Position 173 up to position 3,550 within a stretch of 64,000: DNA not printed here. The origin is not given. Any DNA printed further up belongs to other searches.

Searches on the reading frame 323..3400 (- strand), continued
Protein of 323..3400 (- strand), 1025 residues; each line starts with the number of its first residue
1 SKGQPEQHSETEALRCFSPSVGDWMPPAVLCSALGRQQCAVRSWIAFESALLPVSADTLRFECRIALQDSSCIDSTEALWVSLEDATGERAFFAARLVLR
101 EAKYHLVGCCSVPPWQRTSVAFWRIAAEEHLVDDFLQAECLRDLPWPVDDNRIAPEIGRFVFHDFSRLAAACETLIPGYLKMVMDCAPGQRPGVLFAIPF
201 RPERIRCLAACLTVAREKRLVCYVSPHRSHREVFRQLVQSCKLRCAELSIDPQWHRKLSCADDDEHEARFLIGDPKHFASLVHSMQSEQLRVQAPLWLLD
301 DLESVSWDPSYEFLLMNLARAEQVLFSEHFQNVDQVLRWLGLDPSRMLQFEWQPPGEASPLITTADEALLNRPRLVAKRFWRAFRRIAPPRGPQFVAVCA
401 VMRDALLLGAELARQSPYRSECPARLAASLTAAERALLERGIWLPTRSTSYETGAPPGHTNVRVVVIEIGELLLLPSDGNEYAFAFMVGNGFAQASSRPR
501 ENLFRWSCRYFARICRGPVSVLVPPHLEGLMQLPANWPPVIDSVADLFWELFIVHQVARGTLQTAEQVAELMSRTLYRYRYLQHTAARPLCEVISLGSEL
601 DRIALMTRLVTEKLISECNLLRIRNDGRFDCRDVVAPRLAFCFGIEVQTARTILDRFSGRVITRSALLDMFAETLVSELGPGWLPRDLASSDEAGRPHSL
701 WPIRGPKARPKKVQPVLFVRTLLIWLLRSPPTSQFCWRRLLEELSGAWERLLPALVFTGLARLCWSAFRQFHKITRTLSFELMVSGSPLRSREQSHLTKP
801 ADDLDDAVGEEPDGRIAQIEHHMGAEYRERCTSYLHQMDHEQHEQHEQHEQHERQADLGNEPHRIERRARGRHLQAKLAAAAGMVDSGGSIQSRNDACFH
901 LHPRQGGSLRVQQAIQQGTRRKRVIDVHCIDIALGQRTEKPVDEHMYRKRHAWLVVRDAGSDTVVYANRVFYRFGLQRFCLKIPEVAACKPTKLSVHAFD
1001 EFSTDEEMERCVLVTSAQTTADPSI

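Call 62: find_encoding_contigs(protein=P0251, flank=6000, max_places=2)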
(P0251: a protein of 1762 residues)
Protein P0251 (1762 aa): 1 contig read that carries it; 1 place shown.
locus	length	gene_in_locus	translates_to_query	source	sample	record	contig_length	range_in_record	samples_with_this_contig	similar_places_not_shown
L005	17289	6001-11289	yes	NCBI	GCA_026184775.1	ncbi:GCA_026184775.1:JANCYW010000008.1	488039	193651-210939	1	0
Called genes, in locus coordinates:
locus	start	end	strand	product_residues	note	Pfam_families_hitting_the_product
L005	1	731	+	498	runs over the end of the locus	PF00069:Pkinase, PF07714:PK_Tyr_Ser-Thr, PF00069:Pkinase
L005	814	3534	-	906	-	PF01612:DNA_pol_A_exo1, PF00476:DNA_pol_A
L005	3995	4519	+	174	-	-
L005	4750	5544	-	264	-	PF04116:FA_hydroxylase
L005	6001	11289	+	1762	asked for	PF00270:DEAD, PF04851:ResIII, PF22527:DEXQc_Suv3 (weak), PF00271:Helicase_C, PF23445:WHD_SNRNP200, PF02889:Sec63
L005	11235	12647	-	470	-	PF00561:Abhydrolase_1, PF12146:Hydrolase_4, PF12697:Abhydrolase_6, PF07859:Abhydrolase_3 (faint)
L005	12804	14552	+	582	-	PF04049:ANAPC8, PF12895:ANAPC3 (faint), PF07719:TPR_2 (faint), PF13428:TPR_14 (faint), PF13432:TPR_16 (faint), PF13431:TPR_17 (faint), PF00515:TPR_1 (weak), PF13414:TPR_11, +5 more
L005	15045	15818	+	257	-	PF23441:SDR, PF00106:adh_short, PF08659:KR, PF13561:adh_short_C2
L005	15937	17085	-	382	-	PF04177:TAP42 (faint)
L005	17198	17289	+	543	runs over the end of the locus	PF00089:Trypsin, PF10459:Peptidase_S46 (faint), PF13365:Trypsin_2, PF00595:PDZ (faint), PF13180:PDZ_2, PF17820:PDZ_6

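Call 72: predict_structure(alignment_id=A2)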
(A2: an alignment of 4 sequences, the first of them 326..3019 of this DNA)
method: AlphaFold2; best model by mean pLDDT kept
length: 898 residues; sequences in the alignment: 4
mean_pLDDT: 52.2   pTM: 0.34
mean pLDDT of the five models: 52.2, 51.8, 50.4, 44.4, 41.1
residues with pLDDT >= 90: 0; 70-90: 161; 50-70: 333; < 50: 404
segments of 3 or more residues with pLDDT < 50: 1-67, 133-139, 160-165, 179-181, 192-232, 236-238, 262-266, 320-331, 350-353, 366-372, 405-420, 450-476, 559-585, 601-609, 656-734, 736-778, 808-820, 860-862, 876-898
pLDDT, mean of each block of 10 residues (from residue 1): 31 30 32 31 34 35 46 52 58 72 76 74 62 47 74 61 54 54 55 45 40 37 28 48 61 64 55 77 75 67 69 71 40 70 59 64 50 54 58 63 44 34 61 70 58 39 38 50 60 69 68 63 74 61 74 59 37 31 50 61 45 60 61 57 55 48 30 30 34 37 31 32 39 36 35 29 26 37 69 64 58 43 70 67 74 70 59 49 36 44
secondary structure, 60 per line:
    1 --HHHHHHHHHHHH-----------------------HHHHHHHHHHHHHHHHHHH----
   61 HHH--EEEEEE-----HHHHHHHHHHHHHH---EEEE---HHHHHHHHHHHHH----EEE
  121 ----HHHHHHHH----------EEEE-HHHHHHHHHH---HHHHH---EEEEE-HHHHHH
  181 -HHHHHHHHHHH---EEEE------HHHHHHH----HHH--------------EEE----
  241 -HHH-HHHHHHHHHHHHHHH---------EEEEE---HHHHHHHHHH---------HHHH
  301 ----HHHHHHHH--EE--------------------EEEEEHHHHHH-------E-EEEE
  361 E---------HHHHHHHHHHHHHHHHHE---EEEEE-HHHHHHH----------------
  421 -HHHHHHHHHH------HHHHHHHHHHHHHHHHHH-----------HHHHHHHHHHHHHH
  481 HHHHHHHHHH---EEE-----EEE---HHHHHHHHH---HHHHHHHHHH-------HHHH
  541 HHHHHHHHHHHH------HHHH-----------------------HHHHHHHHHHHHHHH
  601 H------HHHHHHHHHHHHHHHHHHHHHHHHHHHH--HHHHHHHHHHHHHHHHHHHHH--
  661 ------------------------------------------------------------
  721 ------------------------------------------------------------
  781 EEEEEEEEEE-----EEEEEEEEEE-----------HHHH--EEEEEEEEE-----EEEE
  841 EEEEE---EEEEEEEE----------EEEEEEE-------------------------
elements in order (helices of 4 or more, strands of 3 or more residues): H3-14 H38-56 E66-71 H77-90 E94-97 H101-113 E118-120 H125-132 E143-146 H148-157 H161-165 E169-173 H175-180 H182-192 E196-199 H206-212 E234-236 H246-260 E270-274 H278-287 H297-300 H305-312 E337-341 H342-347 E357-361 H371-387 E392-396 H398-404 H422-431 H438-455 H467-490 E494-496 E502-504 H508-516 H520-529 H537-552 H559-562 H586-601 H608-635 H638-658 E781-790 E796-805 H817-820 E823-831 E837-845 E849-856 E867-873

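Call 100: fold_search(model_id=the predicted structure, library=pdb)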
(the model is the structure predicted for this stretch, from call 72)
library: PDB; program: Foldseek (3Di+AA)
matches with E <= 10: 1383; with E <= 0.001: 214
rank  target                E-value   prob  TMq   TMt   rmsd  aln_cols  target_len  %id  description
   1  5o9z_C                1.5e-18  1.00  0.21  0.13  35.0       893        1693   13  Cryo-EM structure of a pre-catalytic human spliceosome primed for activation (B complex) (released 2017-08-16)
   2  4f92                  5.0e-17  1.00  0.22  0.13  34.9       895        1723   12  Brr2 Helicase Region S1087L (released 2012-10-17)
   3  5urj                  5.6e-17  1.00  0.22  0.14  35.0       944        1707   12  Crystal structure of human BRR2 in complex with T-3905516 (released 2017-07-19)
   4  7bdk_B                5.6e-17  1.00  0.21  0.13  35.6       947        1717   12  Human Brr2 Helicase Region in complex with C-tail deleted Jab1 and ADP (released 2021-06-09)
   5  7bdj_B                9.6e-17  1.00  0.21  0.13  35.3       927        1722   13  Human Brr2 Helicase Region in complex with C-tail deleted Jab1 and mant-ATPgammaS (released 2021-06-09)
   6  5urk                  9.6e-17  1.00  0.22  0.14  34.7       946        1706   12  Crystal structure of human BRR2 in complex with T-3935799 (released 2017-07-19)
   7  8q7x_B                1.1e-16  1.00  0.21  0.13  35.4       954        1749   12  Structure of the recycling U5 snRNP bound to chaperone CD2BP2 (State 4) (released 2024-04-17)
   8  8bce_B                1.1e-16  1.00  0.21  0.13  34.9       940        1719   13  Human Brr2 Helicase Region in complex with C-tail deleted Jab1 and compound 76 (released 2023-03-08)
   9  6qw6_5B               1.4e-16  1.00  0.22  0.12  35.4       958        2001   12  Structure of the human U5.U4/U6 tri-snRNP at 2.9A resolution. (released 2019-04-17)
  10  4f91                  1.8e-16  1.00  0.22  0.13  35.8       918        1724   13  Brr2 Helicase Region (released 2012-10-17)
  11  6s8q_B                2.0e-16  1.00  0.22  0.13  35.1       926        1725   12  Human Brr2 Helicase Region in complex with C-tail deleted Jab1 (released 2020-01-22)
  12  8h6k_5D               2.1e-16  1.00  0.21  0.13  35.3       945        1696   12  Cryo-EM structure of human exon-defined spliceosome in the mature B state. (released 2024-05-01)
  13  7os1_B                2.2e-16  1.00  0.21  0.13  35.4       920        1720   12  Cryo-EM structure of Brr2 in complex with Fbp21 (released 2022-02-23)
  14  7os2_B                2.2e-16  1.00  0.21  0.13  34.7       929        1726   13  Cryo-EM structure of Brr2 in complex with Jab1/MPN and C9ORF78 (released 2022-02-23)
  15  8bc8_B                3.3e-16  1.00  0.21  0.13  35.1       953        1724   13  Human Brr2 Helicase Region in complex with C-tail deleted Jab1 and compound 18 (released 2023-03-08)
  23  3jcr_C                9.0e-16  1.00  0.22  0.12  35.3       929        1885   12  3D structure determination of the human*U4/U6.U5* tri-snRNP complex (released 2016-03-09)
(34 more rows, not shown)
